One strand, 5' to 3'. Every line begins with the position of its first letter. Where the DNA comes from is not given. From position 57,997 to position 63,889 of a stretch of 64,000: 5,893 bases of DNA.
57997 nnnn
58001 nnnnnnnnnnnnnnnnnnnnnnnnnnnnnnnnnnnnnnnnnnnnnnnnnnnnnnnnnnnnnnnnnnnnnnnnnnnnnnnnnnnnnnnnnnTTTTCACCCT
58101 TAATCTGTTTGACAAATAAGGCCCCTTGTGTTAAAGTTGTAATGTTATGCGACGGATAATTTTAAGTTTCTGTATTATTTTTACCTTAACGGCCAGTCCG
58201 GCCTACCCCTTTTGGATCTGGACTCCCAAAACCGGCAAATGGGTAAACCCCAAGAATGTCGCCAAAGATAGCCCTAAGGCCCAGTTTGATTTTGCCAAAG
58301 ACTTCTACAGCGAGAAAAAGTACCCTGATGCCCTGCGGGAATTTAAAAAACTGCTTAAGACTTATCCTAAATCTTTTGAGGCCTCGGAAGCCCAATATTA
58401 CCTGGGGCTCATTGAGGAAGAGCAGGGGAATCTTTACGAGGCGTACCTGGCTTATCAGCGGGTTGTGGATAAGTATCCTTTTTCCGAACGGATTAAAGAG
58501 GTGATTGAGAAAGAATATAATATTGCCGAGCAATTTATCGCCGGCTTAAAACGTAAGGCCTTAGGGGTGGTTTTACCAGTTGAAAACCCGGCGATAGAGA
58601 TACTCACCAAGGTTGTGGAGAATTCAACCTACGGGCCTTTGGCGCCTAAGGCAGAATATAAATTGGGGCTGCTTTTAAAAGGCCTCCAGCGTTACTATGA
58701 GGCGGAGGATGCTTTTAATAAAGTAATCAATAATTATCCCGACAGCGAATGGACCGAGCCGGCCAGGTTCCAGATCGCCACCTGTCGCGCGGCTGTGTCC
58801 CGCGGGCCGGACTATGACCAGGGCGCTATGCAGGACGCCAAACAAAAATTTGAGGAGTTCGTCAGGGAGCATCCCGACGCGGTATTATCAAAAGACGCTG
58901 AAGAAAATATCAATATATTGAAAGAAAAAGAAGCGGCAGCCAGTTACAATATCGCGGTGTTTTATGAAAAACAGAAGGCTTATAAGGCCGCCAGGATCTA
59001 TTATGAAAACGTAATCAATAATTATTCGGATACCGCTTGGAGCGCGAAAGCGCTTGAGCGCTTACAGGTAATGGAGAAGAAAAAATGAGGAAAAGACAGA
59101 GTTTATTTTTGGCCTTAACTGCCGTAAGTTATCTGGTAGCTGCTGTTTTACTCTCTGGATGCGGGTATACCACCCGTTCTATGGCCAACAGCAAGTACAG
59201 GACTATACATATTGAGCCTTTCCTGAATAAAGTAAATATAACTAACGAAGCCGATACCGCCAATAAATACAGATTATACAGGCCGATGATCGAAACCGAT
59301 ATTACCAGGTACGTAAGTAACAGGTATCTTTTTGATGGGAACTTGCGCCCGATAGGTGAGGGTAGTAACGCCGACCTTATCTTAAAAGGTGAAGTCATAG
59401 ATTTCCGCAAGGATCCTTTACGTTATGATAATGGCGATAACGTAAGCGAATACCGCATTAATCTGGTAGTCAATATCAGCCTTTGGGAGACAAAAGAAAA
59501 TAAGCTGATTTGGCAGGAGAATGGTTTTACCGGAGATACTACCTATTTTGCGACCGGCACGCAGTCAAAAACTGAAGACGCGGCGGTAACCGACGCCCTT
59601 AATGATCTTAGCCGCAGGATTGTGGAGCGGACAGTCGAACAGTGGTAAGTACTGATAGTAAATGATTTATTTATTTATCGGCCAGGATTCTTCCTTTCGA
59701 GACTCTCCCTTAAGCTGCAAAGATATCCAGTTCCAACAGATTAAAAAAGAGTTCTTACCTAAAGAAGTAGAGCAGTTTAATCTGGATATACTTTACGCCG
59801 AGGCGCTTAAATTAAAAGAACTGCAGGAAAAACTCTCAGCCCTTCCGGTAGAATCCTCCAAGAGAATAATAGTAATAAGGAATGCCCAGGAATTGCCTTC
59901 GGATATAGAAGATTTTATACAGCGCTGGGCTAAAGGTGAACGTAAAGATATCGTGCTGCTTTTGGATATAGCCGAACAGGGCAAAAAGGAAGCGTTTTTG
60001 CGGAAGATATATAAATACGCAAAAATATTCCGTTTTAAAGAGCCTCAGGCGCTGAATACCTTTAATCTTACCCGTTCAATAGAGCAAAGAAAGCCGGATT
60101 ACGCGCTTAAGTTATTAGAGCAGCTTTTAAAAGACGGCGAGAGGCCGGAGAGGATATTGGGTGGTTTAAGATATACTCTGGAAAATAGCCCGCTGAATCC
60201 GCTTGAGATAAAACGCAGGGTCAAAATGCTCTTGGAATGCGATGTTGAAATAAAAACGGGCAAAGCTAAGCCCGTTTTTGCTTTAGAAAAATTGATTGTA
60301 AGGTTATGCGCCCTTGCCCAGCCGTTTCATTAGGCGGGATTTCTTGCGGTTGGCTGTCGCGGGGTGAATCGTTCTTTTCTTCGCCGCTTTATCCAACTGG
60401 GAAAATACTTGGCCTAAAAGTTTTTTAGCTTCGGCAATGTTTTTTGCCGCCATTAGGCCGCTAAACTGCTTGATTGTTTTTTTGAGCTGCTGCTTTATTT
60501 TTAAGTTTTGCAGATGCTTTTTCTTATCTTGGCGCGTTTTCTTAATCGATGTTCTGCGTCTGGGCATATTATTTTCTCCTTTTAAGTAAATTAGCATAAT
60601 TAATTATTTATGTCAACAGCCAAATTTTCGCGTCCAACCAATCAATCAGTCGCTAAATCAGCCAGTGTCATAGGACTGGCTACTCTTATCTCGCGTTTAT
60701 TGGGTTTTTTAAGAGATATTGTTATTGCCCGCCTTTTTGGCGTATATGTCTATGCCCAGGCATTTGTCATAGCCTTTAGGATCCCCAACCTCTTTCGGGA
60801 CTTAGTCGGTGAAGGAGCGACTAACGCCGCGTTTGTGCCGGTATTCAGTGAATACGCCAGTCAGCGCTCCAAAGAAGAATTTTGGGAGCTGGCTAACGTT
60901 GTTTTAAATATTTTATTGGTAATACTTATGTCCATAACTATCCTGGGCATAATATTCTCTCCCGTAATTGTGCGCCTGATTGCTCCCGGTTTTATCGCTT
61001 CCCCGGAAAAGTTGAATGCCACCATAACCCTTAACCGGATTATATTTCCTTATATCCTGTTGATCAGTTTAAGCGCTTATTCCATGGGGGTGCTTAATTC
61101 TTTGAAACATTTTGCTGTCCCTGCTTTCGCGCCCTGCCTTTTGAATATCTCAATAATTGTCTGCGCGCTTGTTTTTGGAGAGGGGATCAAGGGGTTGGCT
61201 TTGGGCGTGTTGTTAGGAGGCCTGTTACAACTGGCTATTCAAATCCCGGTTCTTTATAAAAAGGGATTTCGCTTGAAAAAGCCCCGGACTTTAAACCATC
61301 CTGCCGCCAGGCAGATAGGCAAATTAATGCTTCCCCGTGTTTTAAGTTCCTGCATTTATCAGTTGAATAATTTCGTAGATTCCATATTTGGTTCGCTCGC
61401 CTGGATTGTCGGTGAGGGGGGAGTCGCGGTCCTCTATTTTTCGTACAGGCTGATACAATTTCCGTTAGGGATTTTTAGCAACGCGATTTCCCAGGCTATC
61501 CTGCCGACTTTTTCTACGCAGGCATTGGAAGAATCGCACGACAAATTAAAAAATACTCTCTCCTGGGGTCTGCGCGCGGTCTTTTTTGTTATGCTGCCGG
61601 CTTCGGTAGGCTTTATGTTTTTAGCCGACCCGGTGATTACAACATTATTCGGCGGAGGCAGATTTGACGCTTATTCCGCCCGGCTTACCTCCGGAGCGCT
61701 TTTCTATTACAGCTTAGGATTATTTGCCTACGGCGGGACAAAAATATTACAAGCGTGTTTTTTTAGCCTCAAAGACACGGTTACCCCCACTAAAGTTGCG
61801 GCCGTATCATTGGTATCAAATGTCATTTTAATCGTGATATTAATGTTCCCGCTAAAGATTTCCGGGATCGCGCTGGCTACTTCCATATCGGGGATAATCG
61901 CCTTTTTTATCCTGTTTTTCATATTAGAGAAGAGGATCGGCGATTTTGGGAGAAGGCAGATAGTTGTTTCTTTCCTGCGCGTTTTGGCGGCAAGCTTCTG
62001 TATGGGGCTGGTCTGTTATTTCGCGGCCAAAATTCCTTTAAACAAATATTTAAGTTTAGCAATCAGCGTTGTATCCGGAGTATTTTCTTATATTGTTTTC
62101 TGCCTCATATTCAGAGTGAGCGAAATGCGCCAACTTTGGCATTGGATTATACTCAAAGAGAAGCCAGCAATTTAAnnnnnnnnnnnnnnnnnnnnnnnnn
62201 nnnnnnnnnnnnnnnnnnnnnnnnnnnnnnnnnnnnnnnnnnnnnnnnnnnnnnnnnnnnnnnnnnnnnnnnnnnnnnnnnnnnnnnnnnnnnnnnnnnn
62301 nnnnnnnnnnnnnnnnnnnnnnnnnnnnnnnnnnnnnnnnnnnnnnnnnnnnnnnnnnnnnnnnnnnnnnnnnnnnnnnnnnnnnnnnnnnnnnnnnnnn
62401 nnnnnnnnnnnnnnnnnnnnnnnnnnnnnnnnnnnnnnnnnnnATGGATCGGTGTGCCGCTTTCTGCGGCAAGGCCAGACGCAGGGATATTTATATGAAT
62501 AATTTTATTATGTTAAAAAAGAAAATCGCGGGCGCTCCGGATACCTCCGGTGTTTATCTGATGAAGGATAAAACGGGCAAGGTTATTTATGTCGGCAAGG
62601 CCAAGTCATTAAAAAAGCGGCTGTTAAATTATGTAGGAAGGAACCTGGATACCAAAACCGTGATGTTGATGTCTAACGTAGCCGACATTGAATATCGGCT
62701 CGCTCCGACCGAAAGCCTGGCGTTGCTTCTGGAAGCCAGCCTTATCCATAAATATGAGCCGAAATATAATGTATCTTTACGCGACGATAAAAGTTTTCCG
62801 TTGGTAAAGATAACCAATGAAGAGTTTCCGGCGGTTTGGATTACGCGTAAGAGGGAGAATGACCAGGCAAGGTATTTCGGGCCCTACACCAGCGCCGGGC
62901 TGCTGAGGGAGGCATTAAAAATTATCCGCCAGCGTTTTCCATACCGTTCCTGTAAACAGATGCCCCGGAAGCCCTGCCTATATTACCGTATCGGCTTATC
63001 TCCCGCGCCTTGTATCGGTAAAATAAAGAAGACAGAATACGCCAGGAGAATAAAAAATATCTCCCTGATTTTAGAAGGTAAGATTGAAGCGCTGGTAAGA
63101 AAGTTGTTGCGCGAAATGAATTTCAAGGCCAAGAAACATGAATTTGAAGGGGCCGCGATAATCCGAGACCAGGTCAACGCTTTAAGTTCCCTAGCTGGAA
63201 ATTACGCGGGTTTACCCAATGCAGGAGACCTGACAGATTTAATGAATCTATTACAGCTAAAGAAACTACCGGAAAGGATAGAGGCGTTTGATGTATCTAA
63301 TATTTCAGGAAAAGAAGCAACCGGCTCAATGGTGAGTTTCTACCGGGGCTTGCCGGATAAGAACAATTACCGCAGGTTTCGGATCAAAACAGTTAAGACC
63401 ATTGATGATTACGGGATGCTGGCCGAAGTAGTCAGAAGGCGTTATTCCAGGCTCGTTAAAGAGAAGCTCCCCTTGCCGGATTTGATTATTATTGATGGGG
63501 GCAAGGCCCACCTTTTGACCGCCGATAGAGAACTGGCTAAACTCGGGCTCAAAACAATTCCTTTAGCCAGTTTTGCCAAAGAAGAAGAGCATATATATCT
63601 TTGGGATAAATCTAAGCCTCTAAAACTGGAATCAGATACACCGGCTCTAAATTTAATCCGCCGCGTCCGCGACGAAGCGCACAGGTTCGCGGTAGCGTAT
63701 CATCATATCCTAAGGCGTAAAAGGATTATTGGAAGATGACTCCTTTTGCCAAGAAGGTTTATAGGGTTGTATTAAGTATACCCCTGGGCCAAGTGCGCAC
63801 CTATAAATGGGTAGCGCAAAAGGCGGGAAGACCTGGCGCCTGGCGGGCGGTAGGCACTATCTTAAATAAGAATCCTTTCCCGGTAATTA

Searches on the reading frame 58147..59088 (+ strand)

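Call 67: search_protein_families(library=pfam, proteins=[window:58147-59088:+], max_evalue=0.001)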
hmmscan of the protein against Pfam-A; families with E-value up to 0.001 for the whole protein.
window:58147-59088:+ (313 aa): 11 families
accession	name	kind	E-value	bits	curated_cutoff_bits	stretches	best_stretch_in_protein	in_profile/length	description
PF13174.12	TPR_6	-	1.9e-22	78.7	26.3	2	169-200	2-33/33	Tetratricopeptide repeat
PF13525.12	YfiO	-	3.3e-21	76.4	25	1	222-307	100-185/203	Outer membrane lipoprotein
PF13432.12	TPR_16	-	1.4e-16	61.1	32.7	1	48-113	2-64/65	Tetratricopeptide repeat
PF07719.23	TPR_2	-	2.8e-12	46.2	27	0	81-111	2-32/34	Tetratricopeptide repeat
PF13428.12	TPR_14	-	1.2e-09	38.3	23.5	0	81-116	2-37/44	Tetratricopeptide repeat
PF00515.34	TPR_1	-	9.2e-09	35.2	27.8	0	167-199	1-33/34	Tetratricopeptide repeat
PF13424.12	TPR_12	-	6.1e-08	33.2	30.1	0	169-215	5-56/77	Tetratricopeptide repeat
PF14559.12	TPR_19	-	1.2e-06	29.2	25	0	55-118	3-63/68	Tetratricopeptide repeat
PF13181.12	TPR_8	-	5.1e-05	23.5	25.7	0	171-199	5-33/34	Tetratricopeptide repeat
PF24575.1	TPR_Slam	-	0.00024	21.9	35.2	0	170-212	50-89/104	Surface lipoprotein assembly modifier, N-terminal TPR repeats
PF13512.12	TPR_18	-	0.00056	20.5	21.9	0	58-83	117-142/145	Tetratricopeptide repeat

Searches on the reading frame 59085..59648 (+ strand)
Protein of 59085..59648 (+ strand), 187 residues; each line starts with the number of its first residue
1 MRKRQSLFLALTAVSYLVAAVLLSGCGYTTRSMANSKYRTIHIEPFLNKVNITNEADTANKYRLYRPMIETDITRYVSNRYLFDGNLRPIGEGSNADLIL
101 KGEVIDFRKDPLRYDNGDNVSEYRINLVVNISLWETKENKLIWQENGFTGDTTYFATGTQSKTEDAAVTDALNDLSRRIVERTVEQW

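Call 67: search_protein_families(library=pfam, proteins=[window:59085-59648:+], max_evalue=0.001)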
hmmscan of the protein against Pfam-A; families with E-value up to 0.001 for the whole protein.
window:59085-59648:+ (187 aa): 1 family
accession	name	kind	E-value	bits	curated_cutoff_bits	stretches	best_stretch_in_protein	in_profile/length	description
PF04390.17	LptE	-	2.2e-10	41.7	23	1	59-182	13-117/118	Lipopolysaccharide-assembly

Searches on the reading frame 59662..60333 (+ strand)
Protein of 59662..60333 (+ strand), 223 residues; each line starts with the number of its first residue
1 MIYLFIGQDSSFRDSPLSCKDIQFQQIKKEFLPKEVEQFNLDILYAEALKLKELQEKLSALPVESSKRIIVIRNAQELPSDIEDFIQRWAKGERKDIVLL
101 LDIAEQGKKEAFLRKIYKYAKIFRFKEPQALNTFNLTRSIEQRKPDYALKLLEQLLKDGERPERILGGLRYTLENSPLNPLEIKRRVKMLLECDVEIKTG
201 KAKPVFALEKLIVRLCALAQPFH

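Call 67: search_protein_families(library=pfam, proteins=[window:59662-60333:+], max_evalue=0.001)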
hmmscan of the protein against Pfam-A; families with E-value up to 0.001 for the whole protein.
window:59662-60333:+ (223 aa): 1 family
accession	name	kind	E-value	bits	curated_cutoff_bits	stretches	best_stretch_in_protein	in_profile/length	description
PF21694.2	DNA_pol3_delta_C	-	4.2e-09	36.9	27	0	132-168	3-39/121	DNA polymerase III delta subunit, C-terminal domain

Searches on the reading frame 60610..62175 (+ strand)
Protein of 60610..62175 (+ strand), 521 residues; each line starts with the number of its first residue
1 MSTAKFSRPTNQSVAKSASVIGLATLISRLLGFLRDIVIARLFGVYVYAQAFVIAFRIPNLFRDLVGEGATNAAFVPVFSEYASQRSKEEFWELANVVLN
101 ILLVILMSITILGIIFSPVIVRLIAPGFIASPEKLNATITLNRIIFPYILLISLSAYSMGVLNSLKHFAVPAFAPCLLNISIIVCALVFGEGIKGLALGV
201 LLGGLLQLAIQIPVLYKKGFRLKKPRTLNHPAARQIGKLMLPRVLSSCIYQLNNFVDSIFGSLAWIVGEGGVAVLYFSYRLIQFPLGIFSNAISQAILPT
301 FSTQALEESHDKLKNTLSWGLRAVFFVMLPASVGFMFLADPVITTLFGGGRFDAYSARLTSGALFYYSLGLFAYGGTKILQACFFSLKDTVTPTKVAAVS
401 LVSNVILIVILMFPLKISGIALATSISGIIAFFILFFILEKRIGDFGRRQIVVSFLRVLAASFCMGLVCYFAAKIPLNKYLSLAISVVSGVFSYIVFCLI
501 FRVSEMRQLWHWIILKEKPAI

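Call 67: search_protein_families(library=pfam, proteins=[window:60610-62175:+], max_evalue=0.001)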
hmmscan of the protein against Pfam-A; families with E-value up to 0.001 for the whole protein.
window:60610-62175:+ (521 aa): 3 families
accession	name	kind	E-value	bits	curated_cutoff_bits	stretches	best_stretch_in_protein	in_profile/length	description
PF03023.19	MurJ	-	4.2e-119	398.5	27.4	1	39-480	1-440/451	Lipid II flippase MurJ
PF13440.11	Polysacc_synt_3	-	1.3e-11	44.7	23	1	179-348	126-285/293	Polysaccharide biosynthesis protein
PF01554.23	MatE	-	4.7e-05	23.6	24.9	1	242-409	1-160/161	MatE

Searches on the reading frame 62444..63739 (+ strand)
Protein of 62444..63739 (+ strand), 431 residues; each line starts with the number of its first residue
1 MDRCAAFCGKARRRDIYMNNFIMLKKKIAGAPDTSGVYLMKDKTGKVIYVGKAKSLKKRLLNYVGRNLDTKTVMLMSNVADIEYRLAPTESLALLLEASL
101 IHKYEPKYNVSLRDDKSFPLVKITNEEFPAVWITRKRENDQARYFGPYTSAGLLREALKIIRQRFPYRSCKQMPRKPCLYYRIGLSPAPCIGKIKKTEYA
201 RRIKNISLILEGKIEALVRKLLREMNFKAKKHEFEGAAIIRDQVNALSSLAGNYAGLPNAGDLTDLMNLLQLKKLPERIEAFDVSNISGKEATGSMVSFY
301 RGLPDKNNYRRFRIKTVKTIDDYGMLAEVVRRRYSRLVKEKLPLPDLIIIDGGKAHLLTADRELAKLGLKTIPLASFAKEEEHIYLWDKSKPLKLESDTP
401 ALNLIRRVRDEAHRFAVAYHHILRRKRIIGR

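Call 67: search_protein_families(library=pfam, proteins=[window:62444-63739:+], max_evalue=0.001)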
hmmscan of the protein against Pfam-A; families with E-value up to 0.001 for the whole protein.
window:62444-63739:+ (431 aa): 3 families
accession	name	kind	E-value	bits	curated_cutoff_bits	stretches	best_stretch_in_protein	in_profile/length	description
PF08459.17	UvrC_RNaseH_dom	-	1.2e-51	175.1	22.3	1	268-417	2-159/159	UvrC RNAse H endonuclease domain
PF01541.30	GIY-YIG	-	1.4e-09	38.6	22.6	1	36-109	3-78/78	GIY-YIG catalytic domain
PF02151.25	UVR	-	2.2e-05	24.5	21.5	1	216-249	2-35/36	UvrB/uvrC motif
